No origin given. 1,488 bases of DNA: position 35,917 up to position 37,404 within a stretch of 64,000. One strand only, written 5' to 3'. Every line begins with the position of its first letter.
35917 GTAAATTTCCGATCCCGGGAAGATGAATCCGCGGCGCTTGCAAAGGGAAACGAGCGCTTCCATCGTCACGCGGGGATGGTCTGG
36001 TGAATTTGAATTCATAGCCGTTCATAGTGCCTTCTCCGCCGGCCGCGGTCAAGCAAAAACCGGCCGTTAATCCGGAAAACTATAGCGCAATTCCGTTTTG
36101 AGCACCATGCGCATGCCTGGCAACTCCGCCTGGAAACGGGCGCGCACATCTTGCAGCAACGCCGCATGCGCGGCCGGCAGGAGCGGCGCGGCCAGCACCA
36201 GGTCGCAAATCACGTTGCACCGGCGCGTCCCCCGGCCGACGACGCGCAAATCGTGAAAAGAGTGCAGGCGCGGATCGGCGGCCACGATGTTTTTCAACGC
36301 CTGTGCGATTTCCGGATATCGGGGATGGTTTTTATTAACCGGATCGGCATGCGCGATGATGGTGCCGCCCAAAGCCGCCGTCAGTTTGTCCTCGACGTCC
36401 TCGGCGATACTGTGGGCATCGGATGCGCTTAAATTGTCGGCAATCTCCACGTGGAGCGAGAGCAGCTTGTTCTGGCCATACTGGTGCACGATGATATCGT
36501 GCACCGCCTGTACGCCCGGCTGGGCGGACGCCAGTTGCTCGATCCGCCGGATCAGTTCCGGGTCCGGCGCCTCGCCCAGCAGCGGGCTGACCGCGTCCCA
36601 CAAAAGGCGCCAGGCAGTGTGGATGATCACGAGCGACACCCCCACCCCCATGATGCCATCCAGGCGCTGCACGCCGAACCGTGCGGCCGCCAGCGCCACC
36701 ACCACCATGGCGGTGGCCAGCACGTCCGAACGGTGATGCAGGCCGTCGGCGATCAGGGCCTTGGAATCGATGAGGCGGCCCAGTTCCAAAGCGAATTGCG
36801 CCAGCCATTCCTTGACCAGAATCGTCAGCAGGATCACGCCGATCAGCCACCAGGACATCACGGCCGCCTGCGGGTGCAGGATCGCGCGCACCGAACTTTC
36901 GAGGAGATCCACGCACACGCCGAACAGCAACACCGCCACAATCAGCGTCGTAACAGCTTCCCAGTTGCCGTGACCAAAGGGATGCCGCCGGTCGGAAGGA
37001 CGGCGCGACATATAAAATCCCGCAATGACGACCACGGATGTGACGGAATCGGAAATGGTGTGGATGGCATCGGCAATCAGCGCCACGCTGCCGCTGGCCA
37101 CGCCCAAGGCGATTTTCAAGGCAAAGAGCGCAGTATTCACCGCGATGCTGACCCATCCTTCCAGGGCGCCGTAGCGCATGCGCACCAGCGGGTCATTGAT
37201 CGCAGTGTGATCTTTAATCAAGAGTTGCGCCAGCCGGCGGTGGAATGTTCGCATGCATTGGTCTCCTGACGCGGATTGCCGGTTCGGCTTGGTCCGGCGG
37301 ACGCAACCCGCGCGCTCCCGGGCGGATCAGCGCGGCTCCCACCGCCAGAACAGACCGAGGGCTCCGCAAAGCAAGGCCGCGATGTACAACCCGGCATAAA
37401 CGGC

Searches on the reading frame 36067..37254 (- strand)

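Call 67: search_protein_families(library=pfam, proteins=[window:36067-37254:-], max_evalue=0.0001)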
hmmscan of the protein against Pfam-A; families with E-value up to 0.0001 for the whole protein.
window:36067-37254:- (395 aa): 2 families
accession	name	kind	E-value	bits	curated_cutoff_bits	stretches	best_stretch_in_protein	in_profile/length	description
PF01545.26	Cation_efflux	-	6.6e-45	153.8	26.6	1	34-226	2-198/198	Cation efflux family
PF16916.11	ZT_dimer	-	1.9e-21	76.3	26.7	1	230-305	1-77/78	Dimerisation domain of Zinc Transporter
